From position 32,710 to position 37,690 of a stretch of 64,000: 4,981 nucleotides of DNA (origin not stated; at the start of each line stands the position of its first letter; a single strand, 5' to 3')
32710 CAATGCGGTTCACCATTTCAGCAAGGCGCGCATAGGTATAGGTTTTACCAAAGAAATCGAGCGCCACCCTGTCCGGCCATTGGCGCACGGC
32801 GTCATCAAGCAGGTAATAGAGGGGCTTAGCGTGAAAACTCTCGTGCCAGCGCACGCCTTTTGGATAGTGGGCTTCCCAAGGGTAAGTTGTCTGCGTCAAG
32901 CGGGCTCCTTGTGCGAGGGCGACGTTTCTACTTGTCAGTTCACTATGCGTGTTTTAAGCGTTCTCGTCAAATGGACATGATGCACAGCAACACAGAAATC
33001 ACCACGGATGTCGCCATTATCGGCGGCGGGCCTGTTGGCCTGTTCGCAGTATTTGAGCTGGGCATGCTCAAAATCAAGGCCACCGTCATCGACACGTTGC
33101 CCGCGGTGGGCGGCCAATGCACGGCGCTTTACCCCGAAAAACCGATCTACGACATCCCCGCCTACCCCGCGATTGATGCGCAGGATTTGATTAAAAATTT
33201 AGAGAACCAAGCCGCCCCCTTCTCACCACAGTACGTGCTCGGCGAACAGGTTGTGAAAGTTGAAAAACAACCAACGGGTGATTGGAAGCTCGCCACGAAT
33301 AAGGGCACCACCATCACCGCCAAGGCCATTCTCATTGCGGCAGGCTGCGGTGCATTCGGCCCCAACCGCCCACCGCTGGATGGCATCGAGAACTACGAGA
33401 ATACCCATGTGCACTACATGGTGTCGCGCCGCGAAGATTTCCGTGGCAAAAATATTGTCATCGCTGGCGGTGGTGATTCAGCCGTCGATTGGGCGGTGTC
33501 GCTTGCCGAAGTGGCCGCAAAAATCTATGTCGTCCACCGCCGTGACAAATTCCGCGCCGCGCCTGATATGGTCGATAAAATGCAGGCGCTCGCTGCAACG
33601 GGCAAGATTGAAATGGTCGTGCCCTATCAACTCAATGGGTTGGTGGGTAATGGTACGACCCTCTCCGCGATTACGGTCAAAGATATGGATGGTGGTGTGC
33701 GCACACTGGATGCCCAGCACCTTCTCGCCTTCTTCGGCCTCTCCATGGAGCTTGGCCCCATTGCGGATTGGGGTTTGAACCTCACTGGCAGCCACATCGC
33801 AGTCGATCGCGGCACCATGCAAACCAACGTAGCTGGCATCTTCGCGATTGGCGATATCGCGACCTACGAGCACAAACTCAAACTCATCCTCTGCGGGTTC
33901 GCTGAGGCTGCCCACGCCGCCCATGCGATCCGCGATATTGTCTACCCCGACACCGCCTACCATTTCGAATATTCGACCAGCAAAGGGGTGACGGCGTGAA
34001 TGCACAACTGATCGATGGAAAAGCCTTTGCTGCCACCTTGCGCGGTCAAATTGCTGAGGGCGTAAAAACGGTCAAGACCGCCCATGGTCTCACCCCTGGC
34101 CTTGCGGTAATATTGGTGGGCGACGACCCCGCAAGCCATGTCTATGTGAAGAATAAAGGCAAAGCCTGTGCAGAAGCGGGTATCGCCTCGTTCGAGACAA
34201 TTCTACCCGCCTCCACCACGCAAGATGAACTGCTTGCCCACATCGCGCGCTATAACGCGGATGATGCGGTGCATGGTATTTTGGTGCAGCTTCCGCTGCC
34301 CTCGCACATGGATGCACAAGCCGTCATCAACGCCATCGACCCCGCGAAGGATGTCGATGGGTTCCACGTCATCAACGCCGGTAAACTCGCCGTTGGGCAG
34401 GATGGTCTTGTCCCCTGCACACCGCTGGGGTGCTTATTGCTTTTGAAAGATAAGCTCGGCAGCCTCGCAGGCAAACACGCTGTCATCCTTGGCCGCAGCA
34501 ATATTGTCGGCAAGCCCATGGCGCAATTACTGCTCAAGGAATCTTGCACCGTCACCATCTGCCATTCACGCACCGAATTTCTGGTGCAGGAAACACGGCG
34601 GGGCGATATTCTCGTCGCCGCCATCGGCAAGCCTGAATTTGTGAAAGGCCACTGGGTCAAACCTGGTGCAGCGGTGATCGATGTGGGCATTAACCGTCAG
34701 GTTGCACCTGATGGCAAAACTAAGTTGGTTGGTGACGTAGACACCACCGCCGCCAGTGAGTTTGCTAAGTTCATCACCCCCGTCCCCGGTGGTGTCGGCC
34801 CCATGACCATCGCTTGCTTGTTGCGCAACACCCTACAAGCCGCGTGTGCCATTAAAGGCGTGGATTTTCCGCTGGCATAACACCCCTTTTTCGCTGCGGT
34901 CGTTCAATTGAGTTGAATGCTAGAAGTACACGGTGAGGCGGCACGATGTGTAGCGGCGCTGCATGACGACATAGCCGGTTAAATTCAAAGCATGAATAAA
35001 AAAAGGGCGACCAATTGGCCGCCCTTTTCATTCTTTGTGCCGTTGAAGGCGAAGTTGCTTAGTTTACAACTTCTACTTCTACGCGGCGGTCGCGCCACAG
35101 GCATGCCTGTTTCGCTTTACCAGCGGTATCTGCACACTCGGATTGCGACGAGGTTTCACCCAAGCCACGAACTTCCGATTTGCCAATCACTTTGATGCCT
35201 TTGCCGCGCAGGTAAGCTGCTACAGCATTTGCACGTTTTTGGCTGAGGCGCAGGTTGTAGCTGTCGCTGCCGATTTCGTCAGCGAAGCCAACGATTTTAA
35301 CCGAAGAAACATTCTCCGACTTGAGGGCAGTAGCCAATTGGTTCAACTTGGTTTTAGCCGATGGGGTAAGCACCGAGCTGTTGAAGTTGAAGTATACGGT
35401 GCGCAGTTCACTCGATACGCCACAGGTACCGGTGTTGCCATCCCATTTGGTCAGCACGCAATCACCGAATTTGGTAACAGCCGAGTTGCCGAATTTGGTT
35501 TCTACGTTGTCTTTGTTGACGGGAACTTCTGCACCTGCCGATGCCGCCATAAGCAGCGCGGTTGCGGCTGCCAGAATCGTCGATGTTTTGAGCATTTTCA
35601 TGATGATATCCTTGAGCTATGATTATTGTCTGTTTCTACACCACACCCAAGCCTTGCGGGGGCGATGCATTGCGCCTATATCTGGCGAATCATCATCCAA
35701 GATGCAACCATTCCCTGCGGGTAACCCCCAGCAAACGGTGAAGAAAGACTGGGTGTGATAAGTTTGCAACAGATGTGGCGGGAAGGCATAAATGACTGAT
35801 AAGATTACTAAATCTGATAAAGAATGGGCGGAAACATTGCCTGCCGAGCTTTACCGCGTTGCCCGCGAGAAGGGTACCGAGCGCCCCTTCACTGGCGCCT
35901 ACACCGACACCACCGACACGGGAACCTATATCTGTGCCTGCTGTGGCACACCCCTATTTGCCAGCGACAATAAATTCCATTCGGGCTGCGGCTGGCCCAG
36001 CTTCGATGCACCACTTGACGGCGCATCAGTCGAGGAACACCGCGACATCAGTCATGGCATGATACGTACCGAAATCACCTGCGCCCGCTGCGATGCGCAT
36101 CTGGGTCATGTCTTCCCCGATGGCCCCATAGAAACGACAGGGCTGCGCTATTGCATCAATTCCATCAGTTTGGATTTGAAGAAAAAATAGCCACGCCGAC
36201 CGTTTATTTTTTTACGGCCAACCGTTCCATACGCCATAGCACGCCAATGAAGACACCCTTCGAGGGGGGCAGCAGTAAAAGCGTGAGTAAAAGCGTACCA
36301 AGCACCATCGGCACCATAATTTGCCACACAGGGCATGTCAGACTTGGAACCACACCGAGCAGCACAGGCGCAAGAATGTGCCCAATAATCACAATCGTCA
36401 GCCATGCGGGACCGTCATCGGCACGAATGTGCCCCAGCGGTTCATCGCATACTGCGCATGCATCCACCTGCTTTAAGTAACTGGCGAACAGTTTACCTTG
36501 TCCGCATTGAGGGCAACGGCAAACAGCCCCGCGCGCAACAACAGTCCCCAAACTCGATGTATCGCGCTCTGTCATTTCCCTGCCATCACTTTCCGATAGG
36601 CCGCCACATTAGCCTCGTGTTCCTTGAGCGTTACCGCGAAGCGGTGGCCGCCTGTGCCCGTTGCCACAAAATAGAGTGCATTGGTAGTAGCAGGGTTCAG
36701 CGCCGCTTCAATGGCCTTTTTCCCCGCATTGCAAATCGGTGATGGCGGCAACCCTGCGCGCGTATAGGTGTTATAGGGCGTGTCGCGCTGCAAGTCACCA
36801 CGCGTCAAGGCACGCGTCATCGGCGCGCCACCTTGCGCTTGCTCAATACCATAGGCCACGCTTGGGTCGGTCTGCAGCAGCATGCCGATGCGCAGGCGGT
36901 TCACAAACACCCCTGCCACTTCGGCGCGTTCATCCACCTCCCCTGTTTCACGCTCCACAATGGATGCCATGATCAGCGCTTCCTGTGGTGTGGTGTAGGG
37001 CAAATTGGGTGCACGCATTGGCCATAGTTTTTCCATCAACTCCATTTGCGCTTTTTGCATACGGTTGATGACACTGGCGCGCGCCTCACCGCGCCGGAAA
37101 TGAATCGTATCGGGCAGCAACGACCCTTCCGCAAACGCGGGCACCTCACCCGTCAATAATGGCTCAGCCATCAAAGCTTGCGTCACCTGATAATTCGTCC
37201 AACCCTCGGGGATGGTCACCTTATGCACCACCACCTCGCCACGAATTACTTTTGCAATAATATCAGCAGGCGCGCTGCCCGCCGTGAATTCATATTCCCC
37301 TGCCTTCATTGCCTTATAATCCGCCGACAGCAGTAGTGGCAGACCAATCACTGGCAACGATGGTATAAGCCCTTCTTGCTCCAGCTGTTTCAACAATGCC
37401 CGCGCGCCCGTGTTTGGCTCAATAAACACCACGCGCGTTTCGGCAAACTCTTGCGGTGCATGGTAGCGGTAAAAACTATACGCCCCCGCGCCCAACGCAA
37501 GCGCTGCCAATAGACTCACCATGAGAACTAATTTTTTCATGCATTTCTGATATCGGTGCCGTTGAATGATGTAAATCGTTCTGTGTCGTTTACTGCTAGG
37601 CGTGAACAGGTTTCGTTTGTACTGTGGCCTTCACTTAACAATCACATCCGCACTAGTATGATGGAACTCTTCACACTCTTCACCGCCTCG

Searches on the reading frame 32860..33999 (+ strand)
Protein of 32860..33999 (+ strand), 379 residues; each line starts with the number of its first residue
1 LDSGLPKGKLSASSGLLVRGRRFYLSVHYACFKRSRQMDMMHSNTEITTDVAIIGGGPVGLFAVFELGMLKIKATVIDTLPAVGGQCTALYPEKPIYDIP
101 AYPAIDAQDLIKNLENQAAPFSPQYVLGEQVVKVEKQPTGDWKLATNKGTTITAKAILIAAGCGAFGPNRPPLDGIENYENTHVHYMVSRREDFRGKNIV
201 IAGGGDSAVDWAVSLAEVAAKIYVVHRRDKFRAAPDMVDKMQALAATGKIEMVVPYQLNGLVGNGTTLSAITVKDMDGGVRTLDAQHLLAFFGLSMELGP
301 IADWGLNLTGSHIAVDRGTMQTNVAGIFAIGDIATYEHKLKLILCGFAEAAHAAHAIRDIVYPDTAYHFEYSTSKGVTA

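Call 14: search_protein_families(library=pfam, proteins=[window:32860-33999:+], max_evalue=0.001)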
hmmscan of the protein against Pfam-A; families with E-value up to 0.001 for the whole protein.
window:32860-33999:+ (379 aa): 6 families
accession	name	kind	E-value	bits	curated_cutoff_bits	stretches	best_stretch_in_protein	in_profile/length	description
PF07992.20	Pyr_redox_2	-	3.6e-31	109.1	26.1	1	50-342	2-283/291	Pyridine nucleotide-disulphide oxidoreductase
PF13738.12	Pyr_redox_3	-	1.3e-23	84.1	30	1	114-331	87-305/305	Pyridine nucleotide-disulphide oxidoreductase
PF00070.33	Pyr_redox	-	4.9e-12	46.6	22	1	198-275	1-81/82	Pyridine nucleotide-disulphide oxidoreductase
PF03486.20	HI0933_like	-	2e-08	34.5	50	0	50-84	2-36/244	HI0933-like protein Rossmann domain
PF01266.30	DAO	-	6.3e-05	23.1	27.9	0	105-165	146-206/353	FAD dependent oxidoreductase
PF01946.23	Thi4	-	0.00029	20.6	26.2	0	45-85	14-55/235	Thi4 family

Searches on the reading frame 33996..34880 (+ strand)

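Call 14: search_protein_families(library=pfam, proteins=[window:33996-34880:+], max_evalue=0.001)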
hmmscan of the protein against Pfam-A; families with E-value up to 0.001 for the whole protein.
window:33996-34880:+ (294 aa): 2 families
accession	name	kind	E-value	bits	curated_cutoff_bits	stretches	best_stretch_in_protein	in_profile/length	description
PF02882.25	THF_DHG_CYH_C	-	7.2e-65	217.6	27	1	124-284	1-157/160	Tetrahydrofolate dehydrogenase/cyclohydrolase, NAD(P)-binding domain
PF00763.28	THF_DHG_CYH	-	1.4e-43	148.2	32.8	1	6-121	1-115/115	Tetrahydrofolate dehydrogenase/cyclohydrolase, catalytic domain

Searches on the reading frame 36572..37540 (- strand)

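Call 43: search_protein_families(library=pfam, proteins=[window:36572-37540:-], max_evalue=0.001)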
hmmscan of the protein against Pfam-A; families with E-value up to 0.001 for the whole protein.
window:36572-37540:- (322 aa): 1 family
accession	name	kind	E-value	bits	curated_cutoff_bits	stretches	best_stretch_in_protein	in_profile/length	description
PF02618.21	YceG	-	8.5e-77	258.7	32.4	1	38-313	1-274/275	YceG-like family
